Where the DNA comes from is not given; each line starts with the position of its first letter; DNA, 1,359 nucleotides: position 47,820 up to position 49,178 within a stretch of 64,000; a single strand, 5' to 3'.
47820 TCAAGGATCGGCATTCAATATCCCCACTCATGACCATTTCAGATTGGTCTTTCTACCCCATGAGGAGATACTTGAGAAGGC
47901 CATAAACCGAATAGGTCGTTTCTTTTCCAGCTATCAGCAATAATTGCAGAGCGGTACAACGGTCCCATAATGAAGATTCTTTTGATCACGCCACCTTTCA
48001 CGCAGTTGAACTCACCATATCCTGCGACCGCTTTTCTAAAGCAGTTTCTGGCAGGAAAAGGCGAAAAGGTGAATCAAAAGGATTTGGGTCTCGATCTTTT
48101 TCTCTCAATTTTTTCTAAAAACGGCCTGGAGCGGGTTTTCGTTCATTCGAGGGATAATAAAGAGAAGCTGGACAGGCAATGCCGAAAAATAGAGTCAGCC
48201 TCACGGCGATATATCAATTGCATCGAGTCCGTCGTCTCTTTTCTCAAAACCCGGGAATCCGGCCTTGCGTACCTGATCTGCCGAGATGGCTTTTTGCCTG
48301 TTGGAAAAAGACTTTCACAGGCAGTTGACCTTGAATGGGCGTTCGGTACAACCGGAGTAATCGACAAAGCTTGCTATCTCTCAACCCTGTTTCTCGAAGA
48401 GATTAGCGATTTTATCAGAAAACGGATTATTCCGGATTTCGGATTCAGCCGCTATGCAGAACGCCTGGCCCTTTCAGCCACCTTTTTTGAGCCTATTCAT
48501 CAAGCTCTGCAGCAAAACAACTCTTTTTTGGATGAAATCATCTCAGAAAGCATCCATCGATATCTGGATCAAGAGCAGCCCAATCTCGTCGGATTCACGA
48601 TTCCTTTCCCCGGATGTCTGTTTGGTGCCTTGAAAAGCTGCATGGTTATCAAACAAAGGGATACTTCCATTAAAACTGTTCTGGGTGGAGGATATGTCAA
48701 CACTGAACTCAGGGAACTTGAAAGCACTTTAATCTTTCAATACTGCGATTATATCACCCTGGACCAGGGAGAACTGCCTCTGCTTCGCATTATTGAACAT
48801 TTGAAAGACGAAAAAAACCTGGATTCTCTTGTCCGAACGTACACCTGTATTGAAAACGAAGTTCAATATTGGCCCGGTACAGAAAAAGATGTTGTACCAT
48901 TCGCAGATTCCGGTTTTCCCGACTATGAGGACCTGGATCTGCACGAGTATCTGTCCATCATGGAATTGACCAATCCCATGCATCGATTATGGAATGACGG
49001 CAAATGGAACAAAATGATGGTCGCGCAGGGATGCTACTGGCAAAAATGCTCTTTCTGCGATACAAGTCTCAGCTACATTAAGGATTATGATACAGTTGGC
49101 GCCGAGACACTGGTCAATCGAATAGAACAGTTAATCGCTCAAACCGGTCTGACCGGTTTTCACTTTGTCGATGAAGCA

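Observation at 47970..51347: Large B12-radical-SAM enzyme with a Cx4Cx2C cluster motif next to a class V aminotransferase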

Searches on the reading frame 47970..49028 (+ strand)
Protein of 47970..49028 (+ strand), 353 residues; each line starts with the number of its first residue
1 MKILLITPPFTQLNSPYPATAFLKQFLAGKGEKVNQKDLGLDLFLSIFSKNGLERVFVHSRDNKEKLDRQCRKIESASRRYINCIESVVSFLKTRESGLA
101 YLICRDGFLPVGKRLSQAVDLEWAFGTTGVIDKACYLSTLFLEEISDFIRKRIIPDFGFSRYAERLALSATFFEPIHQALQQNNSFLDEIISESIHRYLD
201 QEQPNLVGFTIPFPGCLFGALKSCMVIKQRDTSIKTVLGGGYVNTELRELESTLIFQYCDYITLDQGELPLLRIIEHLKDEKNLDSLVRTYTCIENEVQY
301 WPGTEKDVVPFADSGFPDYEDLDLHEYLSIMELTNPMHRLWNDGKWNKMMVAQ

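Call 43: search_protein_families(library=pfam, proteins=[window:47970-49028:+], max_evalue=10)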
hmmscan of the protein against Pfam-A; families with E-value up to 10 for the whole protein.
seq(353 aa): 1 family
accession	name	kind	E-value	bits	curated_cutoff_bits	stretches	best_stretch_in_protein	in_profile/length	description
PF02310.24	B12-binding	-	0.0012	19.2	32.1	1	193-271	41-117/121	B12 binding domain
